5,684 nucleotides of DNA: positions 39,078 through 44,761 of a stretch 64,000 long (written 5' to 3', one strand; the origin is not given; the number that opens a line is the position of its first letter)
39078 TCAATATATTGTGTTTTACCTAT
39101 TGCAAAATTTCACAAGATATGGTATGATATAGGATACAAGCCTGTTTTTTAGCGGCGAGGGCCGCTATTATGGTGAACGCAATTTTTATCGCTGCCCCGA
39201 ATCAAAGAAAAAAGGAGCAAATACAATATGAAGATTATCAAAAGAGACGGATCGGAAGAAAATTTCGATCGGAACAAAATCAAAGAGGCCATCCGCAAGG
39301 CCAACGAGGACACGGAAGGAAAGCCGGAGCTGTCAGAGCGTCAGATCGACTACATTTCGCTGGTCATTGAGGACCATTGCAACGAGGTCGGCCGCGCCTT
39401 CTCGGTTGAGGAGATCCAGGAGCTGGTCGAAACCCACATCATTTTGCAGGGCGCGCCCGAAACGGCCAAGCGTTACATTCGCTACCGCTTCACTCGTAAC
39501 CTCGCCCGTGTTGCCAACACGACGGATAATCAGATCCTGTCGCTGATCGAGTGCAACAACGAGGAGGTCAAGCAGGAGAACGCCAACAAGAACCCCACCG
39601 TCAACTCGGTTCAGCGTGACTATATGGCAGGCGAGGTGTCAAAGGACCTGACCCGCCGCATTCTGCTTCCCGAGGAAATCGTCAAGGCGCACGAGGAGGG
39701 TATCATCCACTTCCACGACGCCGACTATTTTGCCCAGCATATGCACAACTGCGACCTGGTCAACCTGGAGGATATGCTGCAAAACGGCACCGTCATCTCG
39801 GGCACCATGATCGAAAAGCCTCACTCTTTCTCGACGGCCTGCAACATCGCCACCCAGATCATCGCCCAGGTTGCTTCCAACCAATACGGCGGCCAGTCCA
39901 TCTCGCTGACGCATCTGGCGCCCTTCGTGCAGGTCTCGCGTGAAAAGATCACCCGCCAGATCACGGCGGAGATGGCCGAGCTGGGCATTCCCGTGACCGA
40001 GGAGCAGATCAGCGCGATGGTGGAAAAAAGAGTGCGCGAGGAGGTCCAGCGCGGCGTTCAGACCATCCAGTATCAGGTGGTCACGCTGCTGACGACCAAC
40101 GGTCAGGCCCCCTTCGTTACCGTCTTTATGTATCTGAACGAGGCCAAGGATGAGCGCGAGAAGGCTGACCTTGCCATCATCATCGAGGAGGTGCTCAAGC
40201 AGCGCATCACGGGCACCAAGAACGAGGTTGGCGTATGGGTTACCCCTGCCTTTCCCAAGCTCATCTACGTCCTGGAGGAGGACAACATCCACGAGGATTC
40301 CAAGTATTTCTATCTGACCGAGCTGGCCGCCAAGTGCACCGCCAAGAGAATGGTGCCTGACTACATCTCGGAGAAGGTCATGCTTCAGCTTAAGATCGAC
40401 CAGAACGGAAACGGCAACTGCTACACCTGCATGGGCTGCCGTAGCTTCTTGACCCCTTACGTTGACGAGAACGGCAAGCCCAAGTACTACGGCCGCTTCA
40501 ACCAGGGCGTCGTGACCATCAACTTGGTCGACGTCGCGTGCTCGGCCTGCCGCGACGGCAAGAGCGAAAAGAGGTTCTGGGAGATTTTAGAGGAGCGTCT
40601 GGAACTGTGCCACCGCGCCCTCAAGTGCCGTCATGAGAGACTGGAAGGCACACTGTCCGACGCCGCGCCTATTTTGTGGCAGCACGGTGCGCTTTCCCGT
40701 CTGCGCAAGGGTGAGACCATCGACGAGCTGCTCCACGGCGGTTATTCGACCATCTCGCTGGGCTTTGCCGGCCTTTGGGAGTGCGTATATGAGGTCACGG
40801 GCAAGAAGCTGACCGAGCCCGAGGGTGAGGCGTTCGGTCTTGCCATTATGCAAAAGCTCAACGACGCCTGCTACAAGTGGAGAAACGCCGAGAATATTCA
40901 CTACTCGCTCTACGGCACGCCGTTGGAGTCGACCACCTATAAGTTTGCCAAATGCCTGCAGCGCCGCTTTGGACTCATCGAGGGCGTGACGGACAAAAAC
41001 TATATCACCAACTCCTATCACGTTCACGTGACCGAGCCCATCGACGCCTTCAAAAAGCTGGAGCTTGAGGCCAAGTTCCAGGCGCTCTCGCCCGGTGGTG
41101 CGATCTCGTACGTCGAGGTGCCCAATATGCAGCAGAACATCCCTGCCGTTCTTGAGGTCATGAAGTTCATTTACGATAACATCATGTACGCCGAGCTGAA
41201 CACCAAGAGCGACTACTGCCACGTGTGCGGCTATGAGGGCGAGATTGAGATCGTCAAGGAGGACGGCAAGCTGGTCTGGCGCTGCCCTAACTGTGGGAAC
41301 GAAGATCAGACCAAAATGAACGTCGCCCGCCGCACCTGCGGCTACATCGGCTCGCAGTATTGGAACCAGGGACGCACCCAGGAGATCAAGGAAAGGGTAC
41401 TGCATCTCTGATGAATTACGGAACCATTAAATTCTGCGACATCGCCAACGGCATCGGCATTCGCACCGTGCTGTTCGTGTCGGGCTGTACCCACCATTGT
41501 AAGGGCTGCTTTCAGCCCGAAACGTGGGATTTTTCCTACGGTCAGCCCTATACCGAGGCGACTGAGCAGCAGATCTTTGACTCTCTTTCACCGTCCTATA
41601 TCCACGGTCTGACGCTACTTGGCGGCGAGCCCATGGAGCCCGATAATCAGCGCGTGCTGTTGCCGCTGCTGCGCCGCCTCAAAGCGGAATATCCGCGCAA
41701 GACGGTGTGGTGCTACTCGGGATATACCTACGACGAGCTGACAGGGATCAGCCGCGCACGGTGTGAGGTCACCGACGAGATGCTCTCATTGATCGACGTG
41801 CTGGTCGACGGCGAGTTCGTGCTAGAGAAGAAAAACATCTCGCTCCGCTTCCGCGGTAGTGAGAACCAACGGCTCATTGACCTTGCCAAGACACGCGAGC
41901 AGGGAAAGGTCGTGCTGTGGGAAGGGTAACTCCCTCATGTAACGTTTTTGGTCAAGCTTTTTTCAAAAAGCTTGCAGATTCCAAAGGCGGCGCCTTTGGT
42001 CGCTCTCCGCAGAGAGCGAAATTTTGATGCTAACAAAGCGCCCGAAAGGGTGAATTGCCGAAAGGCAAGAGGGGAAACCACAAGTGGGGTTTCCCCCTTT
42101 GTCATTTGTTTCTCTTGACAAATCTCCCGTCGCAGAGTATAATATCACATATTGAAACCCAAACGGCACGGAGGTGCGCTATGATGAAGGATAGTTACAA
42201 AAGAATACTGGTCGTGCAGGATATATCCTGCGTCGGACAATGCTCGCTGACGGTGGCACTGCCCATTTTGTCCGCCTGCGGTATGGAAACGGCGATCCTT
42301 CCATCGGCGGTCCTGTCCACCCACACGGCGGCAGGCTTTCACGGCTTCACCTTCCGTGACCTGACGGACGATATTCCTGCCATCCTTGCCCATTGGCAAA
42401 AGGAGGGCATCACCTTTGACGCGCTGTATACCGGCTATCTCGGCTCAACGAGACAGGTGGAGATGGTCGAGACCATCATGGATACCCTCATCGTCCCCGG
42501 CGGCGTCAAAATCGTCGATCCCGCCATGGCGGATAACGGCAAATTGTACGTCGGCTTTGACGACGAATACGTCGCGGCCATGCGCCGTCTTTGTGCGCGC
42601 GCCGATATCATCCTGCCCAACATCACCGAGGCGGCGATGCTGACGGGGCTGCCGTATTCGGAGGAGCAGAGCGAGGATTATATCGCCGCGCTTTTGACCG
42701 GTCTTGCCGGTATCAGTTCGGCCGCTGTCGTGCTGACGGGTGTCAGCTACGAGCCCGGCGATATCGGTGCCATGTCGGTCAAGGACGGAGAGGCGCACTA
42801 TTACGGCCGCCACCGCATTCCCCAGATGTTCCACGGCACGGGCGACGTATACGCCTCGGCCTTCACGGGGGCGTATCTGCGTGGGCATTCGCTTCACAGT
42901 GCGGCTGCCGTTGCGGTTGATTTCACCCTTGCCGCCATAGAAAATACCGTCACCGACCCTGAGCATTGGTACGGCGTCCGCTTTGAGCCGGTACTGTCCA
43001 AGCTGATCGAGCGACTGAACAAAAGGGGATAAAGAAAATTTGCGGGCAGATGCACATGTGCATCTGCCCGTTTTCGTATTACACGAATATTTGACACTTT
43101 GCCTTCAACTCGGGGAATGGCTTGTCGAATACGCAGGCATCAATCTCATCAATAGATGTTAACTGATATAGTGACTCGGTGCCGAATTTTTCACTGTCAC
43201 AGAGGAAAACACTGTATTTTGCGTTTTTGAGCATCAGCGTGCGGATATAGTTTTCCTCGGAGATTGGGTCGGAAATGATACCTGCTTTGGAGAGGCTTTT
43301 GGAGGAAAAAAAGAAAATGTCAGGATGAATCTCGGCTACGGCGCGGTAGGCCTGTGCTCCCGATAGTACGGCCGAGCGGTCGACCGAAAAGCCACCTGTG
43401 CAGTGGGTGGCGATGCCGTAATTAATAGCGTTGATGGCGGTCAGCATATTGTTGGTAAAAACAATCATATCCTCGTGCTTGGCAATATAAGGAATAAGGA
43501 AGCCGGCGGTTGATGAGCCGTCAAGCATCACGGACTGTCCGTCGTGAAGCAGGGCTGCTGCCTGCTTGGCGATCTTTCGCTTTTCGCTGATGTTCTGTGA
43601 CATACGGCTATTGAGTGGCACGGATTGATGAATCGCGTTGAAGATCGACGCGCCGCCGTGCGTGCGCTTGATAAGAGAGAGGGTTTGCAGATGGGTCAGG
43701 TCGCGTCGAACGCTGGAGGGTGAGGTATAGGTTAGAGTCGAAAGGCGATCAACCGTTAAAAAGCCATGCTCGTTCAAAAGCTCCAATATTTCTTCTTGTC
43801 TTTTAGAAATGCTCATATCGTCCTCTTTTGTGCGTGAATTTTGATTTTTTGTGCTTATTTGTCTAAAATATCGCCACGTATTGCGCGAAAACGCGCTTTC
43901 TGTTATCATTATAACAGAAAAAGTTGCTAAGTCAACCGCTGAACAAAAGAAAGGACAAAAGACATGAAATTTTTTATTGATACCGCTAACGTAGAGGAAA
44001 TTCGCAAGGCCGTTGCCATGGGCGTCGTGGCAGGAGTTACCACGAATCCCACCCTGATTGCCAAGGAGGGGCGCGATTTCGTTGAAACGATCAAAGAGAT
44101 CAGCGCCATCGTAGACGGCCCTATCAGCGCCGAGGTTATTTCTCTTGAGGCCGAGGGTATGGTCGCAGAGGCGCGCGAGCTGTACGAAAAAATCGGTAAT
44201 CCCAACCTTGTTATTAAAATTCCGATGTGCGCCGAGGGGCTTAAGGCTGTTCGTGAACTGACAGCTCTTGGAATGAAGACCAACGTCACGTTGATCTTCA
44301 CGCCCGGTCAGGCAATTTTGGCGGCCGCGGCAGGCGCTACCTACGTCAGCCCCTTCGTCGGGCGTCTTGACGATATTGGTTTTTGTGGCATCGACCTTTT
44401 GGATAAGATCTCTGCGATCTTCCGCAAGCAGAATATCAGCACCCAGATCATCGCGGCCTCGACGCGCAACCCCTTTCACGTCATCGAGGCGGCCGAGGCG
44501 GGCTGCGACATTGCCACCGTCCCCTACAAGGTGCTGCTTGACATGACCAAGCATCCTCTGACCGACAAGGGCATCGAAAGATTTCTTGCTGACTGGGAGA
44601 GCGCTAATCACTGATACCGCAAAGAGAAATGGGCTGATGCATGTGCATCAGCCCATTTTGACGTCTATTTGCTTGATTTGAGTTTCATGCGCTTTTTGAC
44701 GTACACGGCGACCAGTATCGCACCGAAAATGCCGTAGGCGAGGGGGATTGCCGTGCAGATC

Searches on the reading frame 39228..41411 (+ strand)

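Call 61: search_protein_families(library=pfam, proteins=[window:39228-41411:+], max_evalue=0.00001)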
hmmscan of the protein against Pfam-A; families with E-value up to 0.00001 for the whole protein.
window:39228-41411:+ (727 aa): 3 families
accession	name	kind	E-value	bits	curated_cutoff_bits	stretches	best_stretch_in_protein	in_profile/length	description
PF13597.11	NRDD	-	1.2e-193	645.2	26.2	1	117-726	1-562/562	Anaerobic ribonucleoside-triphosphate reductase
PF03477.21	ATP-cone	-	1.9e-21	76.8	25.8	1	1-91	1-87/88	ATP cone domain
PF01228.26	Gly_radical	-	1.7e-18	67.5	22.2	1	603-708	3-103/106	Glycine radical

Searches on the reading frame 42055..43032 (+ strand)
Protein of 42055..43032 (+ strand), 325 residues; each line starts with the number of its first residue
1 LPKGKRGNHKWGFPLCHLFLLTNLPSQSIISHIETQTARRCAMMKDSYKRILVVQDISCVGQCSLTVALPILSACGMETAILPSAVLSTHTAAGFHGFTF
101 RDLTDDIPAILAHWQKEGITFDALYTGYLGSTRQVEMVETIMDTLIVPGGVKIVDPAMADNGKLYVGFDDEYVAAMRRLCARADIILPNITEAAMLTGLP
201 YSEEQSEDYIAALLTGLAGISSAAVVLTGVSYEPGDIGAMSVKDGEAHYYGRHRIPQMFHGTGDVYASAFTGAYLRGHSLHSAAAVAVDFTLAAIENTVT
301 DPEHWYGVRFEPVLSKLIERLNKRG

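Call 61: search_protein_families(library=pfam, proteins=[window:42055-43032:+], max_evalue=0.00001)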
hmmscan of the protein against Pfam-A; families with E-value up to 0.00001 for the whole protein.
window:42055-43032:+ (325 aa): 2 families
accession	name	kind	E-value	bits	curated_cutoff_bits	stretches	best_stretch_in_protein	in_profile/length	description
PF08543.17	Phos_pyr_kin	-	1.3e-21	77.5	27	1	117-299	57-236/246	Phosphomethylpyrimidine kinase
PF00294.29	PfkB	-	4.7e-07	29.9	25.8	1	173-294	174-289/302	pfkB family carbohydrate kinase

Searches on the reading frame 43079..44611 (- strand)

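Call 61: search_protein_families(library=pfam, proteins=[window:43079-44611:-], max_evalue=0.00001)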
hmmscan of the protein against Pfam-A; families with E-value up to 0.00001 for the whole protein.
window:43079-44611:- (510 aa): 2 families
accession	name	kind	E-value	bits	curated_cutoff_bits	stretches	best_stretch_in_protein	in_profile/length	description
PF00455.28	DeoRC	-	6.5e-33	114.4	31.8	1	340-497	2-160/160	DeoR C terminal sensor domain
PF08220.18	HTH_DeoR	-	3e-15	56.1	21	1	271-323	1-53/57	DeoR-like helix-turn-helix domain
